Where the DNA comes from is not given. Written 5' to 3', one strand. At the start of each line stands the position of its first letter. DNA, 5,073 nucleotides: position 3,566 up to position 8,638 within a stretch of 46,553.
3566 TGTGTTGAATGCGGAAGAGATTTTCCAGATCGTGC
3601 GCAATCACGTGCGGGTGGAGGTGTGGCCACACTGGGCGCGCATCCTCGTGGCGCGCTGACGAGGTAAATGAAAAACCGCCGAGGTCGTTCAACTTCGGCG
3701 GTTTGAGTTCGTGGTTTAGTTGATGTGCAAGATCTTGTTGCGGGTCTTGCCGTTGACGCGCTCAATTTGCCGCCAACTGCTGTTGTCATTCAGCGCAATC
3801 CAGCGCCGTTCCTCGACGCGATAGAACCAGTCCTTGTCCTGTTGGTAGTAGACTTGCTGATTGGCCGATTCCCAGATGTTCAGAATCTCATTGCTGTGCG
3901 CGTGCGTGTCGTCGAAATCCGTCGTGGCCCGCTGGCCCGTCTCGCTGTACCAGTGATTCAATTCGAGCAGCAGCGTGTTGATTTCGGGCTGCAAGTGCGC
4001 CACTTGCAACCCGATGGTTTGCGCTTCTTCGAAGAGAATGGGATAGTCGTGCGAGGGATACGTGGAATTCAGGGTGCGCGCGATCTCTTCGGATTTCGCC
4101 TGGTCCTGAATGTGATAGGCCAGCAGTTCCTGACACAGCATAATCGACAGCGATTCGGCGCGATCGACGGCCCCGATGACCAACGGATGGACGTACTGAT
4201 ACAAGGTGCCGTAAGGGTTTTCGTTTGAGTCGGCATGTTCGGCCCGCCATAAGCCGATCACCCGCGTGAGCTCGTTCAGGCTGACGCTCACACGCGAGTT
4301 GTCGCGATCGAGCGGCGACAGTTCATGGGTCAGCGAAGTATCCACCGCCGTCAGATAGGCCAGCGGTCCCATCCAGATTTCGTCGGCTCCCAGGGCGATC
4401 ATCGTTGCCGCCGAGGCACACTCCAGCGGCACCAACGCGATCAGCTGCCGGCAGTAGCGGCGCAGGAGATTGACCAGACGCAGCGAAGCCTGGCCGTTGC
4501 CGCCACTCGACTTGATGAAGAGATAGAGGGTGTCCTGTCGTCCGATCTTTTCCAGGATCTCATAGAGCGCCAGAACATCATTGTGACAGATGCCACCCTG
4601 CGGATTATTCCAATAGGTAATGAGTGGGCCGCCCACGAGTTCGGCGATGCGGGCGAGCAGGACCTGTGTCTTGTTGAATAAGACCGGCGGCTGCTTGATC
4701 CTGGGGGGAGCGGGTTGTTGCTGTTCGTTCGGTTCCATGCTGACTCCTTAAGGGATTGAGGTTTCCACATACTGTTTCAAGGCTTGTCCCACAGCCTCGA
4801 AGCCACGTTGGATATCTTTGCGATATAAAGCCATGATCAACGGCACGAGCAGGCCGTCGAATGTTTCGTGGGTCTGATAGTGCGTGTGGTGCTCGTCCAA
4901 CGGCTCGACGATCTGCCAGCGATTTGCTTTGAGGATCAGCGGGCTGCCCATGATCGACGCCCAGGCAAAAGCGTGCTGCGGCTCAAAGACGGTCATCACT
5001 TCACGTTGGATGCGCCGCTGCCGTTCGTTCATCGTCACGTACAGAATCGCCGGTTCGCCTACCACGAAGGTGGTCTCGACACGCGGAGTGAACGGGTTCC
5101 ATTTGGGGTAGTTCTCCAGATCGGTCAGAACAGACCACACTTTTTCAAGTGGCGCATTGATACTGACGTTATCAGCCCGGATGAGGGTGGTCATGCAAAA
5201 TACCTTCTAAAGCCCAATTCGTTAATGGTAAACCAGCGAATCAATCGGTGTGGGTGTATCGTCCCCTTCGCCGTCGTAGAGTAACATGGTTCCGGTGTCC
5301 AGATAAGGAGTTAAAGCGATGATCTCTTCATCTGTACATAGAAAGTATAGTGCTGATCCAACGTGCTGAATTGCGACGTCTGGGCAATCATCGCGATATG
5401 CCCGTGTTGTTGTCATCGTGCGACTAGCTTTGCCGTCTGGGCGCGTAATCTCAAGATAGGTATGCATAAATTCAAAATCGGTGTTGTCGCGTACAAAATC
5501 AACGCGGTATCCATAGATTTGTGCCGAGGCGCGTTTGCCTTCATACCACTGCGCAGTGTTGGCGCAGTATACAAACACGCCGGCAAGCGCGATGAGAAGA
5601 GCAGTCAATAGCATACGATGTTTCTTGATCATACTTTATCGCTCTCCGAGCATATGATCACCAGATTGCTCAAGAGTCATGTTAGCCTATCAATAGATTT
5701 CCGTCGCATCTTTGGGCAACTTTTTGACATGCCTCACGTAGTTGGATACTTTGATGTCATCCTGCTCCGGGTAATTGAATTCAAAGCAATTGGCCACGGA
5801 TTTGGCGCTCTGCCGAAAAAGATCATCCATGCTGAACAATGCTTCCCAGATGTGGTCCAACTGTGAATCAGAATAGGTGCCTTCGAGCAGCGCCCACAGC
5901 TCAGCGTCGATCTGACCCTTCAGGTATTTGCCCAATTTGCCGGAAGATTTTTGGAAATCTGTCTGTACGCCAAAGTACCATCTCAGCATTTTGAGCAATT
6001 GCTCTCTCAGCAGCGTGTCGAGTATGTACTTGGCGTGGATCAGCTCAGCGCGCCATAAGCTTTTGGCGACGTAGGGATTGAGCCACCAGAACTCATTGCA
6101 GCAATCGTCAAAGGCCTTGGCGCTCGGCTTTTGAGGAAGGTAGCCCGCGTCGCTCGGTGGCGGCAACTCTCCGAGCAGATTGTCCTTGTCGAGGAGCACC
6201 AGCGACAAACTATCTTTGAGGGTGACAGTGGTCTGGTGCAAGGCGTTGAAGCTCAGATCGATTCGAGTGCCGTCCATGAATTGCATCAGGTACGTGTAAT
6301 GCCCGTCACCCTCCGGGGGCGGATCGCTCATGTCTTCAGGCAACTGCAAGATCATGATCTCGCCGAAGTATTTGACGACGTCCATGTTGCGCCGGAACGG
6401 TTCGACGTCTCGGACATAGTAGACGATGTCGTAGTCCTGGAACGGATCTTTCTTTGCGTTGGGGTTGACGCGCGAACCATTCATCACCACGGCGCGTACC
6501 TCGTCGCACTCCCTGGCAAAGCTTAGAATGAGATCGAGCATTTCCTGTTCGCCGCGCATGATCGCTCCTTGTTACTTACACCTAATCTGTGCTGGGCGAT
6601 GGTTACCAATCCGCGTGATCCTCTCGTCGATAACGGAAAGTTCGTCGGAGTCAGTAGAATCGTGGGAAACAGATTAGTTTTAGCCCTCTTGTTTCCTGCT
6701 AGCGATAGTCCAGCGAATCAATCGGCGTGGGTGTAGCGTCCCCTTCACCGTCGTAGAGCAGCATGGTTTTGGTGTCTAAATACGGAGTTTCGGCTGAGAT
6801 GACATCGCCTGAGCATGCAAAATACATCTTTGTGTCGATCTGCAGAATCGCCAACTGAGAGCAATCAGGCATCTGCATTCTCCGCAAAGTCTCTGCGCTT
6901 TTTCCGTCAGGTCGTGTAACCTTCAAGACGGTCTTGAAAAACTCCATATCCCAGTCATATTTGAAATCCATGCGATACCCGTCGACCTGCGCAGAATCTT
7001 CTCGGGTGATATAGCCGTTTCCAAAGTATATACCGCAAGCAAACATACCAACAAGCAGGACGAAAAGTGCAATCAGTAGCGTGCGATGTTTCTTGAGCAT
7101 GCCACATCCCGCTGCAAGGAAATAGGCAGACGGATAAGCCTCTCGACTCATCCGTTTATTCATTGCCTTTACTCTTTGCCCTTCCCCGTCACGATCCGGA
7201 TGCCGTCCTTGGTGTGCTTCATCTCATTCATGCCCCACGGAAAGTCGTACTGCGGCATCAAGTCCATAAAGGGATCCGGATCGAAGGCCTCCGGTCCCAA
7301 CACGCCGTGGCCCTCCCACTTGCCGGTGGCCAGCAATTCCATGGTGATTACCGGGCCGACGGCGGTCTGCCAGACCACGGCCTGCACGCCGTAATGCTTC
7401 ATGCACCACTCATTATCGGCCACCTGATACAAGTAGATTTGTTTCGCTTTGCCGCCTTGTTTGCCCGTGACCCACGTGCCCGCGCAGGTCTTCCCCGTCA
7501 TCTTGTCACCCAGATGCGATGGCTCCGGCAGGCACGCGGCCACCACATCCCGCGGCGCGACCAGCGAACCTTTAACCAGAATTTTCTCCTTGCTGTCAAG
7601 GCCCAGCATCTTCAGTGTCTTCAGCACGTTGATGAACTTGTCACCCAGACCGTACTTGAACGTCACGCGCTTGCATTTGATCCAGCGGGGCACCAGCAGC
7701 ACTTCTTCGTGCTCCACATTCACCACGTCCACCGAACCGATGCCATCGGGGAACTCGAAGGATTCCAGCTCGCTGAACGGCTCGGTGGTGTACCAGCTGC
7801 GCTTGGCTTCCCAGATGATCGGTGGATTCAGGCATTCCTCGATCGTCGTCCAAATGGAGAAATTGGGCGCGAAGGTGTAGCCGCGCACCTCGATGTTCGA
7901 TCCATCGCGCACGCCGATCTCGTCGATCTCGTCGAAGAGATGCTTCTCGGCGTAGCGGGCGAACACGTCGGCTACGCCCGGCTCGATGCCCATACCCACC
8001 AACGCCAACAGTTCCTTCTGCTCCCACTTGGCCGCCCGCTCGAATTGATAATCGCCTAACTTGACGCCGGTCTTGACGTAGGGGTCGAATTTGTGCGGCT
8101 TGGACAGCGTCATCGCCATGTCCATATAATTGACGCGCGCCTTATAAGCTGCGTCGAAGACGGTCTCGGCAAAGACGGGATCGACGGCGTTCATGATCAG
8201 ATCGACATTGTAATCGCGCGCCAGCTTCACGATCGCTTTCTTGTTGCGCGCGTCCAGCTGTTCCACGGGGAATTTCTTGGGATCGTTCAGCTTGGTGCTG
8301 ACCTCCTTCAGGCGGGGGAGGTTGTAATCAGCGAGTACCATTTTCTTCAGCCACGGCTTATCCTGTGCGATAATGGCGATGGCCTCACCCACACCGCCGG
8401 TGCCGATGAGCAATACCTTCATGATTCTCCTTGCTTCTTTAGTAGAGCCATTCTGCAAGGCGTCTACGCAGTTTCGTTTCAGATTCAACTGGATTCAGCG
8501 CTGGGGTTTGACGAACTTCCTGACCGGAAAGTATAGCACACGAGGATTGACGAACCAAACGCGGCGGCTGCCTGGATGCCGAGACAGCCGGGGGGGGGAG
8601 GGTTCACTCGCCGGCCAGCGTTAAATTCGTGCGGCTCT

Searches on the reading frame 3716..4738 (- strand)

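Call 7: search_protein_families(library=pfam, proteins=[window:3716-4738:-], max_evalue=0.01)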
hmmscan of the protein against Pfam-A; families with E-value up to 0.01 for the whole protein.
window:3716-4738:- (340 aa): 2 families
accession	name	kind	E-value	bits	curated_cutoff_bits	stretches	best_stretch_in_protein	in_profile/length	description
PF01972.22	SDH_protease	-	3.2e-11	43.2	31.3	2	204-261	203-259/286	ClpP-like SDH-type serine proteinase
PF25145.1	NfeD1b_N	-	0.0015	18.6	40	1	70-131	33-94/189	NfeD1b, N-terminal domain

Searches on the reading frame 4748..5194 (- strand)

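Call 7: search_protein_families(library=pfam, proteins=[window:4748-5194:-], max_evalue=0.01)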
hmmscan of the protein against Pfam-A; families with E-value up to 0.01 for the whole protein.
window:4748-5194:- (148 aa): 3 families
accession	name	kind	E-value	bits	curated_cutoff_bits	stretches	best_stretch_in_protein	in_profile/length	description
PF10604.15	Polyketide_cyc2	-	8.4e-14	52.5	27.4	1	10-144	8-142/142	Polyketide cyclase / dehydrase and lipid transport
PF03364.25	Polyketide_cyc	-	7.2e-07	29.9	23.4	1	12-41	1-30/126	Polyketide cyclase / dehydrase and lipid transport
PF08327.17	AHSA1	-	0.0049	17.5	22.1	1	13-78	1-64/125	Activator of Hsp90 ATPase homolog 1-like protein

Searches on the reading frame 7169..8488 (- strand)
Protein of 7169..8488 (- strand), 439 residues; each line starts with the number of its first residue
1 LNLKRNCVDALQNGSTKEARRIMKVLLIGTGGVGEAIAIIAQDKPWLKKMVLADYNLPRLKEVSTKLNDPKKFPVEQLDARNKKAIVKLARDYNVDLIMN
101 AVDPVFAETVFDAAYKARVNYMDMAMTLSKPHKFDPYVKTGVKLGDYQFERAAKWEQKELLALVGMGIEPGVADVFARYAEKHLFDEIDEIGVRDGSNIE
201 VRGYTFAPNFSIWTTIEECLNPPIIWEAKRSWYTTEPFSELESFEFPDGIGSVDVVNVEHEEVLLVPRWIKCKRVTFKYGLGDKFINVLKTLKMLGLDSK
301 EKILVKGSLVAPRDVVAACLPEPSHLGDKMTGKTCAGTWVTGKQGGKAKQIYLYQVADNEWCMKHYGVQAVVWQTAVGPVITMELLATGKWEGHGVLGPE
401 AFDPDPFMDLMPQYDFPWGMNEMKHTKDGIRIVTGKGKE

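Call 5: search_protein_families(library=pfam, proteins=[window:7169-8488:-], max_evalue=0.01)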
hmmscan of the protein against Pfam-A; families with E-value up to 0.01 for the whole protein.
window:7169-8488:- (439 aa): 4 families
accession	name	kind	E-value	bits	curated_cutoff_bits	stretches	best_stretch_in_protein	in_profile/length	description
PF16653.10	Sacchrp_dh_C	-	9.9e-24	85.3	31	1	167-411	1-260/265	Saccharopine dehydrogenase C-terminal domain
PF03435.24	Sacchrp_dh_NADP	-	1.4e-15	58.2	25.1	1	25-162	1-128/129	Saccharopine dehydrogenase NADP binding domain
PF02844.21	GARS_N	-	0.00021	22.4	29.5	1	23-117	1-85/100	Phosphoribosylglycinamide synthetase, N domain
PF00056.29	Ldh_1_N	-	0.0042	17.6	27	0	23-83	1-62/141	lactate/malate dehydrogenase, NAD binding domain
